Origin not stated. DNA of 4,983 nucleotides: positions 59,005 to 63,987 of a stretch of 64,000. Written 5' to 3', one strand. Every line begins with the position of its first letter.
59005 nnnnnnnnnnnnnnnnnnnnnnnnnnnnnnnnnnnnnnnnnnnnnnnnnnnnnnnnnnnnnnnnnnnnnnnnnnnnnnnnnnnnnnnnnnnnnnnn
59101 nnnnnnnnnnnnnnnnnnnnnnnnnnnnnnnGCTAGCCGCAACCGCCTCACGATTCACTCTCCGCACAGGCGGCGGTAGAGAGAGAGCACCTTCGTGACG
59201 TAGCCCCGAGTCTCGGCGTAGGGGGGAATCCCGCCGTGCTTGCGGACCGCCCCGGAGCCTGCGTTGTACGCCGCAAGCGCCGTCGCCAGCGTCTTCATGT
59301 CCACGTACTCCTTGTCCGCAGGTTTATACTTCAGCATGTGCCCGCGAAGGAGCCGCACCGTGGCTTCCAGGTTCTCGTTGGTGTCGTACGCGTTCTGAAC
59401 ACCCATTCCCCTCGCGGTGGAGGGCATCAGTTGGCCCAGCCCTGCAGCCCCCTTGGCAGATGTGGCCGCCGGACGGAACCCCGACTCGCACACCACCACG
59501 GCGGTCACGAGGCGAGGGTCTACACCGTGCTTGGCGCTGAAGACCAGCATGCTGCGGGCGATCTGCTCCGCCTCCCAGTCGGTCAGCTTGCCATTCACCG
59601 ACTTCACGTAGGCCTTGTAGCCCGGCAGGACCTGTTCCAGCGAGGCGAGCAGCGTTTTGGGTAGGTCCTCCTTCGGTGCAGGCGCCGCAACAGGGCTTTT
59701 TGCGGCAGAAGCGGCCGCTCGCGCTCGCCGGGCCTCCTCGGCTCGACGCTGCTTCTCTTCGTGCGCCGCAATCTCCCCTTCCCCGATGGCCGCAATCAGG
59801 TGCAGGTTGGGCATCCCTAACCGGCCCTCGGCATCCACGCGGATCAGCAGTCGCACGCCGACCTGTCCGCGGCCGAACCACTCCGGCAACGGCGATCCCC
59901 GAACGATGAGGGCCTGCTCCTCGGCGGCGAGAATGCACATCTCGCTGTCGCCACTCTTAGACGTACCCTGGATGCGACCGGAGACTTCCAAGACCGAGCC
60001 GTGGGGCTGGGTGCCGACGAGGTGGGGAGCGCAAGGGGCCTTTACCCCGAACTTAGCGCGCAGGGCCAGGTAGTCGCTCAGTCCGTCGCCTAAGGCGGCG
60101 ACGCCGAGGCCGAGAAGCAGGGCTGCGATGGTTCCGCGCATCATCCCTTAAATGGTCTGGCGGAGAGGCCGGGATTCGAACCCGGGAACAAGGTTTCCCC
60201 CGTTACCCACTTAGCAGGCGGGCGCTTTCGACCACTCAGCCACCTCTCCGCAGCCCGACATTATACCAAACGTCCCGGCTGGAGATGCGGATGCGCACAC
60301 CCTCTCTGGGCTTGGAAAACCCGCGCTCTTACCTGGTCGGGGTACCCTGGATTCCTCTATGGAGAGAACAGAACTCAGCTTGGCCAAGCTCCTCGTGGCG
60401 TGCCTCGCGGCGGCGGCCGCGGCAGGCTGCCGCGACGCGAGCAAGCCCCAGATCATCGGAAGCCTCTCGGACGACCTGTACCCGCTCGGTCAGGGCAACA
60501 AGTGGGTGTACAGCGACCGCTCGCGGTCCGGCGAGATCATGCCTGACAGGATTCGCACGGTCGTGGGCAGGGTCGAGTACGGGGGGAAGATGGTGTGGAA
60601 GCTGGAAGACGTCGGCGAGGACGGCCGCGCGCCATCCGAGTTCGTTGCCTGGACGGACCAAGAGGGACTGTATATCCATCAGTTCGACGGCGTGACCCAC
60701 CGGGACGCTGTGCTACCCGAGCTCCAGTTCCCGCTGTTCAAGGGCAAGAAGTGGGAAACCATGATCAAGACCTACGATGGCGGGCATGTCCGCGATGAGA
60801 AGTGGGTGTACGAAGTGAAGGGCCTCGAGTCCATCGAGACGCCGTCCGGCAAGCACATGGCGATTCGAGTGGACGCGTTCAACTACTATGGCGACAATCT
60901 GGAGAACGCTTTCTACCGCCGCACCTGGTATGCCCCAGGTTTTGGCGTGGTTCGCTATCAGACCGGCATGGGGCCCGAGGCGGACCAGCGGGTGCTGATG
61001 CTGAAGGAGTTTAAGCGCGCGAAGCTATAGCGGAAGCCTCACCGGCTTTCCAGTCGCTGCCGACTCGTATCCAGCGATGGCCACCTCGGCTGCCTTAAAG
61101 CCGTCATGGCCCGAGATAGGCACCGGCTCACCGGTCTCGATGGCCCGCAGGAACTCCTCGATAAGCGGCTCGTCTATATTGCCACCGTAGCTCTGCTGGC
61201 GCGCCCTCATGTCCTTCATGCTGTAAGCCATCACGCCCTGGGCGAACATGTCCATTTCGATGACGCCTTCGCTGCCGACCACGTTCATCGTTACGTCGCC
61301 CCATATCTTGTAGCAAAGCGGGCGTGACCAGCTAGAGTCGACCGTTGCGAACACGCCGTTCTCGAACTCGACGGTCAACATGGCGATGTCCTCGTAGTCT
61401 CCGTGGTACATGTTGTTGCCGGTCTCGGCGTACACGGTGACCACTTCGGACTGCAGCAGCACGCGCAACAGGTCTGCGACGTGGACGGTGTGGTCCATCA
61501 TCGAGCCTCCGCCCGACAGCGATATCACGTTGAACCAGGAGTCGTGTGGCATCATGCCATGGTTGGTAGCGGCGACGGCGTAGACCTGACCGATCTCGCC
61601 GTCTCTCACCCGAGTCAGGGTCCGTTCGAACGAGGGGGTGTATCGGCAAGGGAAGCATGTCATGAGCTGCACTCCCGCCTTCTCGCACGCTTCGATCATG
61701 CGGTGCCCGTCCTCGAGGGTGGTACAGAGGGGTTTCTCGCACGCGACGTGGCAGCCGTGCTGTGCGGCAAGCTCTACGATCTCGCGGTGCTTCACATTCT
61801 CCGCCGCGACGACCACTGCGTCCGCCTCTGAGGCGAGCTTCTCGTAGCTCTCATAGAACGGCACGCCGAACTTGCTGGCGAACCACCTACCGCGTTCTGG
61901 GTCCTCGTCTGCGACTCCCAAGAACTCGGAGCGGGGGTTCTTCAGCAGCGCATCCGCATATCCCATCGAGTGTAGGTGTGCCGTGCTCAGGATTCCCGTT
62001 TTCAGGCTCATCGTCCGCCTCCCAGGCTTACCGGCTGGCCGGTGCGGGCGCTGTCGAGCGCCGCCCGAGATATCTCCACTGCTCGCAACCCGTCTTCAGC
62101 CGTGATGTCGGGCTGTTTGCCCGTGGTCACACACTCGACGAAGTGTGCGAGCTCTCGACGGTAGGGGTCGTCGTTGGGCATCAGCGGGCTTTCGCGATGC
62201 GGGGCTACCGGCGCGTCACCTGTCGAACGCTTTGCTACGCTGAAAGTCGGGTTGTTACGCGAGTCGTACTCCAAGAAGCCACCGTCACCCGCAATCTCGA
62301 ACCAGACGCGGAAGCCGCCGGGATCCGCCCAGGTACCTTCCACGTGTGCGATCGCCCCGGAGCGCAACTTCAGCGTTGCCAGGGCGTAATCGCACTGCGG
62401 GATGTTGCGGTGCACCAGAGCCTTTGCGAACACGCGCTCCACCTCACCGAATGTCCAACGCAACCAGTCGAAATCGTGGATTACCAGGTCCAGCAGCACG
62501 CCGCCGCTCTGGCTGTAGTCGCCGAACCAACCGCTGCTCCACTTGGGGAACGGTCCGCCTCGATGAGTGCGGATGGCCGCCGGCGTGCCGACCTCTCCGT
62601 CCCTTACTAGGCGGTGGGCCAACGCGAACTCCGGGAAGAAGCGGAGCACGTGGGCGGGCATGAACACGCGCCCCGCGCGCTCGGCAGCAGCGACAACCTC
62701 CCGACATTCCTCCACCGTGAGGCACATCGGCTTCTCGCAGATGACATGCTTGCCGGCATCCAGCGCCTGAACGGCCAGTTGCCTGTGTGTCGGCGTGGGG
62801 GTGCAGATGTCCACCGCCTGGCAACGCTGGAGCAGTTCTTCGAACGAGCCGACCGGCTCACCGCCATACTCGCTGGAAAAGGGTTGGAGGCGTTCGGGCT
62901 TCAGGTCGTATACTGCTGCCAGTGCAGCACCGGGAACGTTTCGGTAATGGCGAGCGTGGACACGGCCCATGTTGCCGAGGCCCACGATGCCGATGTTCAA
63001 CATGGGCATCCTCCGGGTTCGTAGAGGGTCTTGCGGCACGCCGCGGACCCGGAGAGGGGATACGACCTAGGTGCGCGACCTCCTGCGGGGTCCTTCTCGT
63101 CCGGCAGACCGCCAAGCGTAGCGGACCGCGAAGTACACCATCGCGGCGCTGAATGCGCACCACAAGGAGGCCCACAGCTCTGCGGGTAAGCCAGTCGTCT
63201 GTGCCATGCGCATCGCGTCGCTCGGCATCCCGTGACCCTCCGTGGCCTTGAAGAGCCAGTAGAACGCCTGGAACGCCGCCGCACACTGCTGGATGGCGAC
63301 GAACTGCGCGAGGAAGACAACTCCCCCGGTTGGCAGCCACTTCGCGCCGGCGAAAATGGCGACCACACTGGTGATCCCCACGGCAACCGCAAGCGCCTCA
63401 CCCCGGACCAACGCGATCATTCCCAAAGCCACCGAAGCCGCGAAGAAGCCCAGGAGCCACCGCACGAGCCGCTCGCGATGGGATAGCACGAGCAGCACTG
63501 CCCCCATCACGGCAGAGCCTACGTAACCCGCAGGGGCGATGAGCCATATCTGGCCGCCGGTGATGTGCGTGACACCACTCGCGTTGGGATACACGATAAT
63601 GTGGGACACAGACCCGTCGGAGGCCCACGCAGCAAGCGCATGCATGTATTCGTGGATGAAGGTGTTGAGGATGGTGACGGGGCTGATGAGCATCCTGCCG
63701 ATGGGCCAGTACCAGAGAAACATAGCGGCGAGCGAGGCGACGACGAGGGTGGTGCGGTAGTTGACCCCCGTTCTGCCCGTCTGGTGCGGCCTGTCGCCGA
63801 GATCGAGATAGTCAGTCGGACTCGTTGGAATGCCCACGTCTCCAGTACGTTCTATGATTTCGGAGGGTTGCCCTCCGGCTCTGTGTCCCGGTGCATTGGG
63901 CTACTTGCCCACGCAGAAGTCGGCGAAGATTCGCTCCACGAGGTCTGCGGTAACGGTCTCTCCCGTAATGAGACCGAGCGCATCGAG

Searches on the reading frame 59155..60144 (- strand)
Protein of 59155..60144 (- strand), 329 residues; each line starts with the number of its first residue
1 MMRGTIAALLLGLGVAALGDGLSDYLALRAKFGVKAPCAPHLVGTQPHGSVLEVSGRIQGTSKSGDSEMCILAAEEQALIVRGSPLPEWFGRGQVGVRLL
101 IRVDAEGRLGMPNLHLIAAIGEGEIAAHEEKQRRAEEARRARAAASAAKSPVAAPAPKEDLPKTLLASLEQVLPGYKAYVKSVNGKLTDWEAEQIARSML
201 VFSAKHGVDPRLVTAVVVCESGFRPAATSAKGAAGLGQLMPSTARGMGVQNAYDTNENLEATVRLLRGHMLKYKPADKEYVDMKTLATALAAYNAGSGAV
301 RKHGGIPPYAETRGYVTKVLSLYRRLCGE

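Call 59: search_protein_families(library=pfam, proteins=[window:59155-60144:-], max_evalue=0.01)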
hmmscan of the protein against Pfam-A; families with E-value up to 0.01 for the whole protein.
window:59155-60144:- (329 aa): 2 families
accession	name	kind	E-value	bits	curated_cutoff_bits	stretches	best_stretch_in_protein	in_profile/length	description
PF01464.25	SLT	-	1.6e-19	70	21.3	1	204-304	8-105/117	Transglycosylase SLT domain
PF13406.11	SLT_2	-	0.005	16.5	24.3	0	228-259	150-181/292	Transglycosylase SLT domain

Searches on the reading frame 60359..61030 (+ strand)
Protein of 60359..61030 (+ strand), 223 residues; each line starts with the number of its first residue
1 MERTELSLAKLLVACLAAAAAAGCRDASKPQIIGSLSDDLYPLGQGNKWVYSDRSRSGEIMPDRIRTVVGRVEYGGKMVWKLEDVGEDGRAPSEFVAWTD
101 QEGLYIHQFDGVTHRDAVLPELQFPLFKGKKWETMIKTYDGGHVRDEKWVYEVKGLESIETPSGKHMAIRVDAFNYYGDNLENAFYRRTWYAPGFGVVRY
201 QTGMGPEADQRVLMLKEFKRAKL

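Call 59: search_protein_families(library=pfam, proteins=[window:60359-61030:+], max_evalue=0.01)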
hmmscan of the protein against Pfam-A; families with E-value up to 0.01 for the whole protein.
window:60359-61030:+ (223 aa): 2 families
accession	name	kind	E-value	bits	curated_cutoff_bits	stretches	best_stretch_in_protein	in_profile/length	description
PF11306.15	DUF3108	-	0.0023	18.2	26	1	126-193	124-186/209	Protein of unknown function (DUF3108)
PF21347.3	DUF3108_like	-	0.005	17.2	27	1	152-199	135-183/199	DUF3108-like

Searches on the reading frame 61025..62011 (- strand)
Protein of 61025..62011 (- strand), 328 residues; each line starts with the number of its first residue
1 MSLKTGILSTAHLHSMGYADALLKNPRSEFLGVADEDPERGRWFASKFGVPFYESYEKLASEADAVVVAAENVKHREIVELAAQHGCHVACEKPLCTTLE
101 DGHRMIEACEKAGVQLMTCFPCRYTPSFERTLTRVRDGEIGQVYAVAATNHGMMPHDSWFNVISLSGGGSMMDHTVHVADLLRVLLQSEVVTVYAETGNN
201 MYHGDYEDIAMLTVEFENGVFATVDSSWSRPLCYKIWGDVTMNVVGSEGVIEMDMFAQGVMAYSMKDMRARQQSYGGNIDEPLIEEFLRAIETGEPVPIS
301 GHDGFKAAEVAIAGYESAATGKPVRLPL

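Call 59: search_protein_families(library=pfam, proteins=[window:61025-62011:-], max_evalue=0.01)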
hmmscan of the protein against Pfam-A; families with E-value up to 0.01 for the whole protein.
window:61025-62011:- (328 aa): 3 families
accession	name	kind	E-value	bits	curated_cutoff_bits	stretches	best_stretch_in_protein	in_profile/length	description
PF22725.1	GFO_IDH_MocA_C3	-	2e-24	86.4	27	1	134-252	7-124/124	GFO/IDH/MocA C-terminal domain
PF01408.29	GFO_IDH_MocA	-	7.7e-24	85.1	24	1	19-118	16-118/120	Oxidoreductase family, NAD-binding Rossmann fold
PF02894.22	GFO_IDH_MocA_C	-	1.6e-20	74.3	22.9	1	135-326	4-218/218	Oxidoreductase family, C-terminal alpha/beta domain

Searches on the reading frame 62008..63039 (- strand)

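Call 59: search_protein_families(library=pfam, proteins=[window:62008-63039:-], max_evalue=0.01)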
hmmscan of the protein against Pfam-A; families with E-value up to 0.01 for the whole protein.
window:62008-63039:- (343 aa): 6 families
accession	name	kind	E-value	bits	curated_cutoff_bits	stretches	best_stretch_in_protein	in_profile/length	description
PF01408.29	GFO_IDH_MocA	-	2.1e-32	112.8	24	1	14-130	1-120/120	Oxidoreductase family, NAD-binding Rossmann fold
PF22725.1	GFO_IDH_MocA_C3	-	1.5e-27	96.4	27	1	139-256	2-123/124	GFO/IDH/MocA C-terminal domain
PF02894.22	GFO_IDH_MocA_C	-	1.3e-25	91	22.9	1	144-339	3-218/218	Oxidoreductase family, C-terminal alpha/beta domain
PF03446.21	NAD_binding_2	-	0.0002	21.9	21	1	15-89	1-72/161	NAD binding domain of 6-phosphogluconate dehydrogenase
PF03807.23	F420_oxidored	-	0.0029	18.6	21.6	1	16-100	2-89/94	NADP oxidoreductase coenzyme F420-dependent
PF02826.25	2-Hacid_dh_C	-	0.003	17.4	25.1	1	10-85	33-105/178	D-isomer specific 2-hydroxyacid dehydrogenase, NAD binding domain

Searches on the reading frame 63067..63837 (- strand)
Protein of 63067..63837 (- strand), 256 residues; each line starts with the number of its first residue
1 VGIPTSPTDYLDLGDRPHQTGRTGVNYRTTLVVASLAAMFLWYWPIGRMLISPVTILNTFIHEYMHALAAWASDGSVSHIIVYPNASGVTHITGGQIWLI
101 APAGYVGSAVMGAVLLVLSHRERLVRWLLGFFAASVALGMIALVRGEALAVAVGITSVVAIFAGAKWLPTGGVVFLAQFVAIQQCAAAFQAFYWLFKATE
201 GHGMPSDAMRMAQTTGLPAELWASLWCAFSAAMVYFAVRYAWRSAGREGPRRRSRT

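Call 59: search_protein_families(library=pfam, proteins=[window:63067-63837:-], max_evalue=0.01)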
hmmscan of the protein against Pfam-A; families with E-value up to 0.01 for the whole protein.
window:63067-63837:- (256 aa): 1 family
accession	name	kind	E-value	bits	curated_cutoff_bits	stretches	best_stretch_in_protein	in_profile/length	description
PF13398.12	Peptidase_M50B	-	2.4e-31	109.4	26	1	35-235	3-199/201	Peptidase M50B-like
